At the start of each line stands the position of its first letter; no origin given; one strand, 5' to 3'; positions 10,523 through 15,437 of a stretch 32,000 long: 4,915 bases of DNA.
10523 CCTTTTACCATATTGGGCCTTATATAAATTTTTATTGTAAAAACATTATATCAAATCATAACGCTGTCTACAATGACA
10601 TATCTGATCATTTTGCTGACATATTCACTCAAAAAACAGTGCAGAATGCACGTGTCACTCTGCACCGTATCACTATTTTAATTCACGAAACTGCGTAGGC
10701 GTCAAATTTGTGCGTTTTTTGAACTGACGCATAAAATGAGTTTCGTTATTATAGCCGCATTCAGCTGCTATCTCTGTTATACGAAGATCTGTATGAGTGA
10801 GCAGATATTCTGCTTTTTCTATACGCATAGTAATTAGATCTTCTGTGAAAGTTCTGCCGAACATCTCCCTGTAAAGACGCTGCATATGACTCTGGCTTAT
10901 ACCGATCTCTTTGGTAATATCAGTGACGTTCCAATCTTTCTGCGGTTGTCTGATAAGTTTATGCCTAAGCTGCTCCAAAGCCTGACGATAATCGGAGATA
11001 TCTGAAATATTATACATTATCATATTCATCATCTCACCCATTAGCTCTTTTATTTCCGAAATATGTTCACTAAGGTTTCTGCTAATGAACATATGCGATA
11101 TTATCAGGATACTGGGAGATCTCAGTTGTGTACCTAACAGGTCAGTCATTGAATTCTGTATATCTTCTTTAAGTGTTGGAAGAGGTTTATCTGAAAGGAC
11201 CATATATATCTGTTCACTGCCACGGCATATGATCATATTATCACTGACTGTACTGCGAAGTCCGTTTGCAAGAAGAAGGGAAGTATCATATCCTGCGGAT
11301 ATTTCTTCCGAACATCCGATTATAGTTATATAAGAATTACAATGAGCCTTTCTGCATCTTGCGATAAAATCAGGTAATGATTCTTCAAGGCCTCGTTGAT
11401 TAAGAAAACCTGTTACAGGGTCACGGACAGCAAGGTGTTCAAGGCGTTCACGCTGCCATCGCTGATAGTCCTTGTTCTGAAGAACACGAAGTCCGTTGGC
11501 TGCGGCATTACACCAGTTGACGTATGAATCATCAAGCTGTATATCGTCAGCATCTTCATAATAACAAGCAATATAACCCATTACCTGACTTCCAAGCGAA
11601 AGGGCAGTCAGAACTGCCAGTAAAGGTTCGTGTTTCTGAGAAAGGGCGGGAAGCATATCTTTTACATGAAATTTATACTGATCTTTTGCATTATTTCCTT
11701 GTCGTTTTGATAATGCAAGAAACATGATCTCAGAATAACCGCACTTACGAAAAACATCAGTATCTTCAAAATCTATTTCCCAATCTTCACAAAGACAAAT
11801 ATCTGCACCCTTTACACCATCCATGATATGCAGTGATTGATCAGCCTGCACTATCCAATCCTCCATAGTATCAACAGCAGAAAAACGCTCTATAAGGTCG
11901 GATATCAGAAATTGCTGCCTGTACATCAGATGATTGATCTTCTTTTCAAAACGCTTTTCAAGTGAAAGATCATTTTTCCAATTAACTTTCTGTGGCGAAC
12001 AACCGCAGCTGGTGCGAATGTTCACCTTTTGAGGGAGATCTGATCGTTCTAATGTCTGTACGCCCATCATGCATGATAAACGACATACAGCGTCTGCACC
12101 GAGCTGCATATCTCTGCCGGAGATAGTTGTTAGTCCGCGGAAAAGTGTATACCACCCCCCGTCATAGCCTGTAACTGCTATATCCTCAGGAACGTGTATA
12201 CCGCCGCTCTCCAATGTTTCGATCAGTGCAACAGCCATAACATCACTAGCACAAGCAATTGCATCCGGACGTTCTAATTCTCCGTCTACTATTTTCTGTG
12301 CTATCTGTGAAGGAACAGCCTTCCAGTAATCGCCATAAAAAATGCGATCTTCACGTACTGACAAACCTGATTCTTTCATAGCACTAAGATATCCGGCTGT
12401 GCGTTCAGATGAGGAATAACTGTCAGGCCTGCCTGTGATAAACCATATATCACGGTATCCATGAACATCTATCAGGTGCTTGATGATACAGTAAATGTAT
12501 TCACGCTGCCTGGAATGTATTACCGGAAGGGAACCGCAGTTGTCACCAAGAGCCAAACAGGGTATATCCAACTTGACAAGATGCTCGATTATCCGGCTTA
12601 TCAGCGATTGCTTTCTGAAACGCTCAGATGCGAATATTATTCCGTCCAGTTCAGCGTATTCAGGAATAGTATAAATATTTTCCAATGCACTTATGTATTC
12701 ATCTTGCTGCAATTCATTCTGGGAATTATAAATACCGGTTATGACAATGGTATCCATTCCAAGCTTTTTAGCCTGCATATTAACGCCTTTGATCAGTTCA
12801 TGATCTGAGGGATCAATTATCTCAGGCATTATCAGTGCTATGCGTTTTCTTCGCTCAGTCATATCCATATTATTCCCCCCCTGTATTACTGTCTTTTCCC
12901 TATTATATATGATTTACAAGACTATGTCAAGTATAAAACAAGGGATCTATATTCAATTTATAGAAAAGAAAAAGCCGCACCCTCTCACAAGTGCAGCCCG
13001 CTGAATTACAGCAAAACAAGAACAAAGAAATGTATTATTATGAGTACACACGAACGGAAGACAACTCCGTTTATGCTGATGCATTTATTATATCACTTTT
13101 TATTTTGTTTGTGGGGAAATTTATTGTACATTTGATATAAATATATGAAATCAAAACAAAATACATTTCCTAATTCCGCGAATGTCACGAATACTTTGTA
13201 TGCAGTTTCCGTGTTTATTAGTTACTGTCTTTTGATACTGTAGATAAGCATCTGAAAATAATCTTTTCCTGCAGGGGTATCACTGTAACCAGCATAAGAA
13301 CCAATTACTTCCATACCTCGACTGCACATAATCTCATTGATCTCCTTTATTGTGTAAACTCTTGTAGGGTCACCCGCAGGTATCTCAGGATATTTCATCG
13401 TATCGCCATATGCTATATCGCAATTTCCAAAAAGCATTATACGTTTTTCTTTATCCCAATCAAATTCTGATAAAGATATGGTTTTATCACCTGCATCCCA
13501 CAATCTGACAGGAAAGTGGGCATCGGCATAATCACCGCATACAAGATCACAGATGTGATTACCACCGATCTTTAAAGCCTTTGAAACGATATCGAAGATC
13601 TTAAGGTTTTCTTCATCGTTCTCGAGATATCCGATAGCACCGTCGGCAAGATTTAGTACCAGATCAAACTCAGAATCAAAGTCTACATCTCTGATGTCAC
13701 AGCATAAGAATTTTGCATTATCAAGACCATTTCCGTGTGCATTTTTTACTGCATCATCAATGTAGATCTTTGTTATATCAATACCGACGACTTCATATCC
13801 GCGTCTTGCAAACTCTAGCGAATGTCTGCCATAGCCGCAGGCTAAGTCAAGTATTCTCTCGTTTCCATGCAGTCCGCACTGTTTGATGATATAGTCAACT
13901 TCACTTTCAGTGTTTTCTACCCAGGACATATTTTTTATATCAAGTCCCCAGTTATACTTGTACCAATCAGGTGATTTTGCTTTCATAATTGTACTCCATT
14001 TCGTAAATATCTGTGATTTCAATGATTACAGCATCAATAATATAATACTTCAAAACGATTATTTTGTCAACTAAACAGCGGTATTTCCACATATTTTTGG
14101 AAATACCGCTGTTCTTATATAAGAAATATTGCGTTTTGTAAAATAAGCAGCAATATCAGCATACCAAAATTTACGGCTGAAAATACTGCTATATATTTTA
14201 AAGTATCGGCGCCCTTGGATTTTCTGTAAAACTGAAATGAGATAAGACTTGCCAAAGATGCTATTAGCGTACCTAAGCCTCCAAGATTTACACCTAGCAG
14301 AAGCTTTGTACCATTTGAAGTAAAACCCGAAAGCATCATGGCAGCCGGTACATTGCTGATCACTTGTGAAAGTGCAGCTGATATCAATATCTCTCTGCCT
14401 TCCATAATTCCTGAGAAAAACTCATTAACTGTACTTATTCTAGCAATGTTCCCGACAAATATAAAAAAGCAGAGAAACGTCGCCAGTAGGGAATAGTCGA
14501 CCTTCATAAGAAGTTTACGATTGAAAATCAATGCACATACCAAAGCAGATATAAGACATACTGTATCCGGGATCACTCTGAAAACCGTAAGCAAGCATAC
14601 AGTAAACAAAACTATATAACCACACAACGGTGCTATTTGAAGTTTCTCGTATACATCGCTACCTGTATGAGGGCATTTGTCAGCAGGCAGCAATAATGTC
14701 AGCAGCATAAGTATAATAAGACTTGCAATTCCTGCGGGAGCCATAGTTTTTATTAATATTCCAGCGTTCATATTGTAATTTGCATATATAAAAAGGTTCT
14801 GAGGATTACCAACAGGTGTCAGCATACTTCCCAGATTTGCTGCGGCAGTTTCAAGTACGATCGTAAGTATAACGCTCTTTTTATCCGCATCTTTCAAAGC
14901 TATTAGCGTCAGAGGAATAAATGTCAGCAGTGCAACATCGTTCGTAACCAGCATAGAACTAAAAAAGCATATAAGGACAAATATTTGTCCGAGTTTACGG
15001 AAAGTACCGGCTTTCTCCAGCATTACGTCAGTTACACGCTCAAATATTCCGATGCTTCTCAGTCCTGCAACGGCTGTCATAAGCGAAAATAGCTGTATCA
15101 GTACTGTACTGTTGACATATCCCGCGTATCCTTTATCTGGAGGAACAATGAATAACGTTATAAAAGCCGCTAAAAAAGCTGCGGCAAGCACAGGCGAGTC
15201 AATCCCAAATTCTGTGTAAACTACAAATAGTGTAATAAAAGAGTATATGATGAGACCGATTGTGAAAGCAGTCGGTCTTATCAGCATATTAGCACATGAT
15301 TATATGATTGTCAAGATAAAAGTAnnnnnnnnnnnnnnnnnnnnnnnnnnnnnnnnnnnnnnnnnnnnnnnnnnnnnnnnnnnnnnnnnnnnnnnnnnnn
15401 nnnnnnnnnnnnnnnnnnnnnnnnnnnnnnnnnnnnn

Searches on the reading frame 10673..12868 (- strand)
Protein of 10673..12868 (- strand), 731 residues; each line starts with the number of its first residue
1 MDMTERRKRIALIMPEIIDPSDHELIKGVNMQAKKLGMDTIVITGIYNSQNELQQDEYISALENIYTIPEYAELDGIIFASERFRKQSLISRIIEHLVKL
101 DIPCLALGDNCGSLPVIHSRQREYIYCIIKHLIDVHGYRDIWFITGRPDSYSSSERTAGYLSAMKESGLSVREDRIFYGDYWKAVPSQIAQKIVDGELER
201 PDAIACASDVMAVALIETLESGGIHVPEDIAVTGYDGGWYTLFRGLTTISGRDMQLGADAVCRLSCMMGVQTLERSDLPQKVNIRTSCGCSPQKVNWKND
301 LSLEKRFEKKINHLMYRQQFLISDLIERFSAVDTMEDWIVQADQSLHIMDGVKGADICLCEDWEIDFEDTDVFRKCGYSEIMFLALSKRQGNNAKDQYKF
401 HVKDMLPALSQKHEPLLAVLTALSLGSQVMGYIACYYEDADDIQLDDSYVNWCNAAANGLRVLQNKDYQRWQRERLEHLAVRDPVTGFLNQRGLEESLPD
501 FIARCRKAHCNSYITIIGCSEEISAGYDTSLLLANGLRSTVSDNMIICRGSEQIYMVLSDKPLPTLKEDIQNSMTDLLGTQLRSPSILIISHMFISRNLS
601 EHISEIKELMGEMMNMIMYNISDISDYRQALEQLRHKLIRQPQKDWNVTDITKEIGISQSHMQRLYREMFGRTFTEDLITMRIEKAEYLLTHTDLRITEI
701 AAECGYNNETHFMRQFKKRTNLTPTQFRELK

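Call 70: search_protein_families(library=pfam, proteins=[window:10673-12868:-], max_evalue=0.00001)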
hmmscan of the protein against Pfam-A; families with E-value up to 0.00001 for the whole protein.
window:10673-12868:- (731 aa): 4 families
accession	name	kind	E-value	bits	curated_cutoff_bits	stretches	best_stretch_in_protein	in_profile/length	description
PF12833.13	HTH_18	-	2.8e-21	76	33.6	1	652-729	2-79/80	Helix-turn-helix domain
PF13377.12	Peripla_BP_3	-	9.9e-20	71.7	26.5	1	131-288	3-167/167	Periplasmic binding protein-like domain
PF00165.29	HTH_AraC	-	7.7e-19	67.8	26.6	1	692-728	6-41/42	Bacterial regulatory helix-turn-helix proteins, AraC family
PF00532.27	Peripla_BP_1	-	2.7e-09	37.4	22.2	1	9-236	3-224/281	Periplasmic binding proteins and sugar binding domain of LacI family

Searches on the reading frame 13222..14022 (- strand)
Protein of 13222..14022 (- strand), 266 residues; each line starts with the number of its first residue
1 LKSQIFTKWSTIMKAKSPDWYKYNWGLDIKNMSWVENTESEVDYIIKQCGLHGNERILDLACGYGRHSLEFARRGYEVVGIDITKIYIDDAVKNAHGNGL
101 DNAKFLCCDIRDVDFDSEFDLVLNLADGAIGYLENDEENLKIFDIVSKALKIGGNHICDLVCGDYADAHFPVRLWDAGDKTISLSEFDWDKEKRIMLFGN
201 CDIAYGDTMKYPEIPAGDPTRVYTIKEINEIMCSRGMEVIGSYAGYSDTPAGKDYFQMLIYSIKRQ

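Call 70: search_protein_families(library=pfam, proteins=[window:13222-14022:-], max_evalue=0.00001)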
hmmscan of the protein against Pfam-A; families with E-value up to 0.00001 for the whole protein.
window:13222-14022:- (266 aa): 5 families
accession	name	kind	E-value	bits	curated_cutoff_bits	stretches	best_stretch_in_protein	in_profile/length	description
PF13847.12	Methyltransf_31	-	1.5e-16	60.8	27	1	52-168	2-116/145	Methyltransferase domain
PF13649.12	Methyltransf_25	-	1.1e-15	58.5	27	1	57-154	1-97/97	Methyltransferase domain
PF08241.18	Methyltransf_11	-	2.5e-11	44.5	21.2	1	58-157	1-94/95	Methyltransferase domain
PF03848.20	TehB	-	4.5e-07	29.9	20.4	1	55-125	32-102/193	Tellurite resistance protein TehB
PF08242.18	Methyltransf_12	-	5e-06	27.6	30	1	58-154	1-96/98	Methyltransferase domain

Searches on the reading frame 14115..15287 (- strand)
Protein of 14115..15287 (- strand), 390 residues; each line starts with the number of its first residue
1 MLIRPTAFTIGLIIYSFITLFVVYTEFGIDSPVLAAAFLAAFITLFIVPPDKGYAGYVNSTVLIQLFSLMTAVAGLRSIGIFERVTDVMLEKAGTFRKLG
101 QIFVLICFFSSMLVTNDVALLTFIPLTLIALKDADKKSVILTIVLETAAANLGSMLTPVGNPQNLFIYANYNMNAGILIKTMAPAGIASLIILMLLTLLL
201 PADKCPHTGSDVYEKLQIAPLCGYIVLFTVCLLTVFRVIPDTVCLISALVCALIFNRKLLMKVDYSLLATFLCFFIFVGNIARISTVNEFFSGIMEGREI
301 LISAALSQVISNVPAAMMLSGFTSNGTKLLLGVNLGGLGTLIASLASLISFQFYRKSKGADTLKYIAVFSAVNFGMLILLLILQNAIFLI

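Call 70: search_protein_families(library=pfam, proteins=[window:14115-15287:-], max_evalue=0.00001)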
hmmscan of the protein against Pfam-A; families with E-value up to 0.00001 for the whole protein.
window:14115-15287:- (390 aa): 1 family
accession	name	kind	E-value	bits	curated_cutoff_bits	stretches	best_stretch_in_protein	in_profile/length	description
PF03600.22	CitMHS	-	6.3e-29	101.6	31.9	1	26-319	8-310/336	Citrate transporter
